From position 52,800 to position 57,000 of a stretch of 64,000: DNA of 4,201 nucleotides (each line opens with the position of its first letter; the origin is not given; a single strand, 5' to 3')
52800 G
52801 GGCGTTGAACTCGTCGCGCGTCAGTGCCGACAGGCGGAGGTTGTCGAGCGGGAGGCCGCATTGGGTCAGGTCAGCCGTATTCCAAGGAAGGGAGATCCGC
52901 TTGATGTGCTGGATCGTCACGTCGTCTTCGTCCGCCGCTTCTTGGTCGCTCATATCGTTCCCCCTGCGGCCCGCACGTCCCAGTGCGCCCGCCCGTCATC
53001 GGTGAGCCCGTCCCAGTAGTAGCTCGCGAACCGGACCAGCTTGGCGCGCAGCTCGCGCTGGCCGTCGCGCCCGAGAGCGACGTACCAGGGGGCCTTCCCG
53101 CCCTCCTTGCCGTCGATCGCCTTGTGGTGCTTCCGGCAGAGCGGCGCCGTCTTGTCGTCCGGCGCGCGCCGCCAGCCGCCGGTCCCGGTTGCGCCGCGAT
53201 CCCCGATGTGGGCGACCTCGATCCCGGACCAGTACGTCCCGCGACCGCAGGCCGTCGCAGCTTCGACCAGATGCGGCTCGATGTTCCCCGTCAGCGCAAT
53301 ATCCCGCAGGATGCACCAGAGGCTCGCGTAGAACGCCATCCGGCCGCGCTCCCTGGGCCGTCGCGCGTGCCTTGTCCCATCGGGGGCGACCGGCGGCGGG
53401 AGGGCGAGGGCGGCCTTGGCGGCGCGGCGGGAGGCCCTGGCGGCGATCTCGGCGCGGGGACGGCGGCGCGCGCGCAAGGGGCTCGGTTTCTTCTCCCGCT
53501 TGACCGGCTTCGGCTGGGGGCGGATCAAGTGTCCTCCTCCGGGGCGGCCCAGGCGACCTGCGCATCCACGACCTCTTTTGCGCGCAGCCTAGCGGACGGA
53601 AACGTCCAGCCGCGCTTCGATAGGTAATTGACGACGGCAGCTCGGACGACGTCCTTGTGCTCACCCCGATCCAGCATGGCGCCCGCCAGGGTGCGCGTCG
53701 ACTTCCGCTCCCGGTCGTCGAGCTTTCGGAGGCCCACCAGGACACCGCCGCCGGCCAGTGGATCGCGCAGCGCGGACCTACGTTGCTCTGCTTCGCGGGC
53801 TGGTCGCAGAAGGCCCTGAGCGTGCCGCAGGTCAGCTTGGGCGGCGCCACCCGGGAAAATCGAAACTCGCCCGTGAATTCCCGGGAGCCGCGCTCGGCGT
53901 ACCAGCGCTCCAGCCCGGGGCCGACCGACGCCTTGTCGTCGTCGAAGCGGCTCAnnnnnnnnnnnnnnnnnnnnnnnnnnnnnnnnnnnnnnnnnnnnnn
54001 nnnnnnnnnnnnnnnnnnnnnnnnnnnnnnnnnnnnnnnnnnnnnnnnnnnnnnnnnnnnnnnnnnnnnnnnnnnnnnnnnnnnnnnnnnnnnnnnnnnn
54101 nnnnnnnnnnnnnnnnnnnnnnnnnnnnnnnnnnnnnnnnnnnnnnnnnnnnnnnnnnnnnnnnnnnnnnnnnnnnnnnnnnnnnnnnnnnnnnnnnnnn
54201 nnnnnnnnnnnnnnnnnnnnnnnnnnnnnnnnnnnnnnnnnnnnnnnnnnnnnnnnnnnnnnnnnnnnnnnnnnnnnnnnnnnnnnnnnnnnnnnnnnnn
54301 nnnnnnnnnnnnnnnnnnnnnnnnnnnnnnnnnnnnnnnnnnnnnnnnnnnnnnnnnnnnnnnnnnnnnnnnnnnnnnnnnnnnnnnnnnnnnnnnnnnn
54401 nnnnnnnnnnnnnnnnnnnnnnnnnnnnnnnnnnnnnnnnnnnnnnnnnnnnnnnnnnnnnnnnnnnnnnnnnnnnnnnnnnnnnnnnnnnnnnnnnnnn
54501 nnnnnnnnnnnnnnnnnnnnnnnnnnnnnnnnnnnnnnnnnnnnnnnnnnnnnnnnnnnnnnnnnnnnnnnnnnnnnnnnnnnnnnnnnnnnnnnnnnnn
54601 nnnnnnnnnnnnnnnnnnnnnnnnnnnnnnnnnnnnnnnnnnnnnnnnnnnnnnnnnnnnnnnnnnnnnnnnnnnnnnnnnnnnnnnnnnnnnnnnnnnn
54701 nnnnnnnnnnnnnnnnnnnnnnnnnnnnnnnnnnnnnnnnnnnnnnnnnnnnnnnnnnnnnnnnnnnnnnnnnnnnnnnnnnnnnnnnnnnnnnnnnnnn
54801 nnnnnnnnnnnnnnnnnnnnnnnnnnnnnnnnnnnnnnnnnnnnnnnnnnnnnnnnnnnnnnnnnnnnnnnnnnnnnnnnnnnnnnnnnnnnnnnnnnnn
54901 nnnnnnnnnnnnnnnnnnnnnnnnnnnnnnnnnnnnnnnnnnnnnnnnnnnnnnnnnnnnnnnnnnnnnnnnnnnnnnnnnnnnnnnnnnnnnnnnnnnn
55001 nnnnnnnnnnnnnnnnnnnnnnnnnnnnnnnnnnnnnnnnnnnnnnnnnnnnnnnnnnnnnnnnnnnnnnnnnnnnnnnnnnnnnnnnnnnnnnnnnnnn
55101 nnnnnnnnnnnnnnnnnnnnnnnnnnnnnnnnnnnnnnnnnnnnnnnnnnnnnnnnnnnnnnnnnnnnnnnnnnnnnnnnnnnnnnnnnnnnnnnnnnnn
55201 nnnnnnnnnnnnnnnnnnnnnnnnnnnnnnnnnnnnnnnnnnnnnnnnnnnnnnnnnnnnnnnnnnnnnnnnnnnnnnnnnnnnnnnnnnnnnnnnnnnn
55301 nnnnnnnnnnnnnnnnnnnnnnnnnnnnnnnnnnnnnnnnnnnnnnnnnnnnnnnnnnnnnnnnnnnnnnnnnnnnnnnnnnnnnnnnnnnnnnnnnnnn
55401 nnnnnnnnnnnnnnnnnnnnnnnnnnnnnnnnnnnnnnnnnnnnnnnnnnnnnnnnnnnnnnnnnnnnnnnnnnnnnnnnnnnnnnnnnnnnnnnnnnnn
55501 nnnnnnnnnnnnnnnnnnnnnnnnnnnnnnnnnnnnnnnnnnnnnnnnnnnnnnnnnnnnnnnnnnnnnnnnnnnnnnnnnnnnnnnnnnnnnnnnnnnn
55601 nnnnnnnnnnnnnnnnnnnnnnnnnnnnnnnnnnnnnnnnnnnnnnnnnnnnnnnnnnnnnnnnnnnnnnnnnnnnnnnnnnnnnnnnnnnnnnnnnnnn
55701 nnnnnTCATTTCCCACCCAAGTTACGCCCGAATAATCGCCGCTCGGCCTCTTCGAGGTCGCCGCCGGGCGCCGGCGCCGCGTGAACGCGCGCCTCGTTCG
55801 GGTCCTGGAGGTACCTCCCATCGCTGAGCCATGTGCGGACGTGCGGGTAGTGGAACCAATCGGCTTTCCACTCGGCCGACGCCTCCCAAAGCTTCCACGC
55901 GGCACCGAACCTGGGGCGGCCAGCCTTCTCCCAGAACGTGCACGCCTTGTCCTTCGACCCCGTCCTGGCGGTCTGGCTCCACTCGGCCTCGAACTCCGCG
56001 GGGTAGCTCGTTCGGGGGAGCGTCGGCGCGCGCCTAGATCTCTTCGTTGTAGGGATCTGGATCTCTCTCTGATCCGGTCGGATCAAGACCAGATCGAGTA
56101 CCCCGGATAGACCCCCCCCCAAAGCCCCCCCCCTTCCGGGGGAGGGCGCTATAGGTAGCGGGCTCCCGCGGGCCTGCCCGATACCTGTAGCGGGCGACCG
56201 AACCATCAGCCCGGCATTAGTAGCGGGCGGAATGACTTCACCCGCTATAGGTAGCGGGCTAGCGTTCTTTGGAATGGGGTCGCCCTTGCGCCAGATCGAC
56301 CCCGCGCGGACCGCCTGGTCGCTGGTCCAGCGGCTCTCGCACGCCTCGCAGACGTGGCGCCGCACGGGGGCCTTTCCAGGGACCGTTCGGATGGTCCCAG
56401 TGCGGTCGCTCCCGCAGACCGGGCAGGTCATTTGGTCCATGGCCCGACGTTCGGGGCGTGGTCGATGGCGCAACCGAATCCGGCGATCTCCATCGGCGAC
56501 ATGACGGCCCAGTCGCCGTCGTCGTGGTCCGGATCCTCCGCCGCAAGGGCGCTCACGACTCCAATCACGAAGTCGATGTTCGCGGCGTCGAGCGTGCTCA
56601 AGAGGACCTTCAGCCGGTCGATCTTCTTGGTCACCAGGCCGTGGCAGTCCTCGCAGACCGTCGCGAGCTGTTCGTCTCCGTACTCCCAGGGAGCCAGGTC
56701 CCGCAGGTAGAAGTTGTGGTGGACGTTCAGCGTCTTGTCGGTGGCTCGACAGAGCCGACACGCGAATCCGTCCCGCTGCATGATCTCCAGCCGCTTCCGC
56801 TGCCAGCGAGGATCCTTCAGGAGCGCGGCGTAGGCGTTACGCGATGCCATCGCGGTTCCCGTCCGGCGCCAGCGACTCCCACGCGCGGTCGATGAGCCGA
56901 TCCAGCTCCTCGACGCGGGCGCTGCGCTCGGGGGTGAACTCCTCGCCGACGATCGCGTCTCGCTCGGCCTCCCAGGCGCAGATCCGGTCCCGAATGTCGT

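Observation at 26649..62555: Eleven intergenic copies of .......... on the coding strand: a candidate phage-specific promoter class, four of them 9-10 nt from SD-less start codons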

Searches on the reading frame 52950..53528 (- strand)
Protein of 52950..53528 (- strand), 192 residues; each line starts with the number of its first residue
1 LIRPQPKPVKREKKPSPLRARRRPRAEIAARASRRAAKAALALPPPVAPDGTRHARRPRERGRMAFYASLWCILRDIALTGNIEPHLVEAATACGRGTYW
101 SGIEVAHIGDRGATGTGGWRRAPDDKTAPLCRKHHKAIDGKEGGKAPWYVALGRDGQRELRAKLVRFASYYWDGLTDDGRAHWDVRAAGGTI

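Call 15: search_protein_families(library=pfam, proteins=[window:52950-53528:-], max_evalue=0.01)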
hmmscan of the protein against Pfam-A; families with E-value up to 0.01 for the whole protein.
window:52950-53528:- (192 aa): 1 family
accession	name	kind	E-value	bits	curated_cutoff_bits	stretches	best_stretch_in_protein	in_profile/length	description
PF16786.11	RecA_dep_nuc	-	0.0038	17.8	26.9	1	117-154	37-74/103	Recombination enhancement, RecA-dependent nuclease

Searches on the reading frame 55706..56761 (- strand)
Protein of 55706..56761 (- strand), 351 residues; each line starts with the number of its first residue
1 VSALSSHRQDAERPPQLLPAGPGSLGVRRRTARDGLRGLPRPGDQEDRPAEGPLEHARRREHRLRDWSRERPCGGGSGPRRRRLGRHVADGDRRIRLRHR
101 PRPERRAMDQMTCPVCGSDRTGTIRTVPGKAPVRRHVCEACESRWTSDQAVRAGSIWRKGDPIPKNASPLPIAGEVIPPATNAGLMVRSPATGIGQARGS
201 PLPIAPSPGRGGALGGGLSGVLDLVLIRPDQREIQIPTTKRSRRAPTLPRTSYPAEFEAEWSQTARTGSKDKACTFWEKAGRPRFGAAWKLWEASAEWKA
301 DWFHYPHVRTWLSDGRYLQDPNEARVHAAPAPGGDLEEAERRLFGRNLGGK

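Call 14: search_protein_families(library=pfam, proteins=[window:55706-56761:-], max_evalue=0.01)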
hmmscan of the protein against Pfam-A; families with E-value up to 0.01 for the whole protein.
window:55706-56761:- (351 aa): 3 families
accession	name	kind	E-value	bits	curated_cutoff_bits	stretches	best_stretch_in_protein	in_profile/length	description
PF22811.2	Zn_ribbon_NrdR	-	0.00035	20.9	27.2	1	111-147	1-40/42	Transcriptional repressor NrdR-like, N-terminal domain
PF24859.1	FdhE_central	-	0.00052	20.5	27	1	112-146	1-36/39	FdhE, central domain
PF23451.1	Zn_ribbon_PaaD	-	0.0071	16.4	27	0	104-142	8-46/53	PaaD zinc beta ribbon domain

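Call 40: search_protein_families(library=phrogs, proteins=[window:55706-56761:-], max_evalue=0.001)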
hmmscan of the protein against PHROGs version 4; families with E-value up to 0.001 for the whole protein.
window:55706-56761:- (351 aa): 1 family
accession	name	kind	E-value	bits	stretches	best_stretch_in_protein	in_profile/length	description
phrog_10675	-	unknown function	0.00091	20.4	0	108-146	3-42/98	-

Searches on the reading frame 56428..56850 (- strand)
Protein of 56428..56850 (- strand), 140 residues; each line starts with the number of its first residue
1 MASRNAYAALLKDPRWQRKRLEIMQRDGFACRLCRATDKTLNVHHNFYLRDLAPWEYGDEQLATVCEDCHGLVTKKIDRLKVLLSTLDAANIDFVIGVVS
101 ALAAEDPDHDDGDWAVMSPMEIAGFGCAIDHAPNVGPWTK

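Call 14: search_protein_families(library=pfam, proteins=[window:56428-56850:-], max_evalue=0.01)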
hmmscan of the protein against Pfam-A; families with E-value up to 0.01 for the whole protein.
window:56428-56850:- (140 aa): 0 families

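Call 40: search_protein_families(library=phrogs, proteins=[window:56428-56850:-], max_evalue=0.001)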
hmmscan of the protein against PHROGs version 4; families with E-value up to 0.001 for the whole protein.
window:56428-56850:- (140 aa): 11 families
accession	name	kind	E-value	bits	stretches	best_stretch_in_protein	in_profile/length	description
phrog_119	-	DNA, RNA and nucleotide metabolism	1.7e-13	51.2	1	4-81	179-262/443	HNH endonuclease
phrog_144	-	DNA, RNA and nucleotide metabolism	9.7e-09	36.1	1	6-78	62-137/175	HNH endonuclease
phrog_589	-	DNA, RNA and nucleotide metabolism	1.2e-08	35.9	1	12-78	75-143/179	HNH endonuclease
phrog_8446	-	DNA, RNA and nucleotide metabolism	1.5e-07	32.3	1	14-71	126-193/211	HNH endonuclease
phrog_8048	-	DNA, RNA and nucleotide metabolism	8.7e-07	29.4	1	12-79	160-231/273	HNH endonuclease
phrog_4581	-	head and packaging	7.9e-05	23.2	1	6-76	43-111/395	terminase small subunit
phrog_333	-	DNA, RNA and nucleotide metabolism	8.5e-05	23.7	1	14-72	19-77/138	HNH endonuclease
phrog_5956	-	DNA, RNA and nucleotide metabolism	0.00023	21.8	1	15-80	46-114/138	HNH endonuclease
phrog_2323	-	DNA, RNA and nucleotide metabolism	0.00024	22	1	3-81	11-91/113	HNH endonuclease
phrog_1271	-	DNA, RNA and nucleotide metabolism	0.00027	21.4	1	15-83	253-325/361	HNH endonuclease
phrog_24030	-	DNA, RNA and nucleotide metabolism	0.00038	20.9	1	20-74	10-63/342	RNA ligase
